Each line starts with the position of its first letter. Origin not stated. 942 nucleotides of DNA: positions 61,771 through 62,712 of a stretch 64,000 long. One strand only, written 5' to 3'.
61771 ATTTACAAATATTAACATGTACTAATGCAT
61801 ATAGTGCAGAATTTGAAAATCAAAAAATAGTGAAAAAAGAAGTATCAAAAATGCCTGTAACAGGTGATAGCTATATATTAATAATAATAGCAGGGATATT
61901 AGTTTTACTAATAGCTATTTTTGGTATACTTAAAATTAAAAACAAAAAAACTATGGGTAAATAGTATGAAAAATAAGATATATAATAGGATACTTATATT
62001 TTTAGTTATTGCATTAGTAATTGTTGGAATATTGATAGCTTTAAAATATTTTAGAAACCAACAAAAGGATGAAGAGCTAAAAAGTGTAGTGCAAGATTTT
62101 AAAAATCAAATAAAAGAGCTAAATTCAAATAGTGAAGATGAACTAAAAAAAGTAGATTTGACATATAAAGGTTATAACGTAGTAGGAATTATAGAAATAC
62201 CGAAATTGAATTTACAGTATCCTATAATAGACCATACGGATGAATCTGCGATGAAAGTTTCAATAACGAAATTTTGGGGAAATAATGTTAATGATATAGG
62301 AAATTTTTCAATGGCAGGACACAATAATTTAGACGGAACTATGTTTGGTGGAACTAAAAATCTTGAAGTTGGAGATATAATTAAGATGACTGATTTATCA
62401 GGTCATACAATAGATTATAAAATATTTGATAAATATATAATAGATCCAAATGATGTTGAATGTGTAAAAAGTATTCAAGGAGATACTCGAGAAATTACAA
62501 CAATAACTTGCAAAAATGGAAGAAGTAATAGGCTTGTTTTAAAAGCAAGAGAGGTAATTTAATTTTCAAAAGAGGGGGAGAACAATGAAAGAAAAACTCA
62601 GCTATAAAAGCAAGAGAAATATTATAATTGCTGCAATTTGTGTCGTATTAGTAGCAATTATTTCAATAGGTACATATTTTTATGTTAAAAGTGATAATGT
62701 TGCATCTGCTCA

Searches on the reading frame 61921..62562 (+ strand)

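Call 62: search_protein_families(library=pfam, proteins=[window:61921-62562:+], max_evalue=0.00001)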
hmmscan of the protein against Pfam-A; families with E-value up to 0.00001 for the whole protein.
window:61921-62562:+ (213 aa): 1 family
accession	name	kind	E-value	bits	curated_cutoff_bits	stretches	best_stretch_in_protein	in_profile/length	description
PF04203.18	Sortase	-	1.1e-21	77.3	26.6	1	91-211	1-124/125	Sortase domain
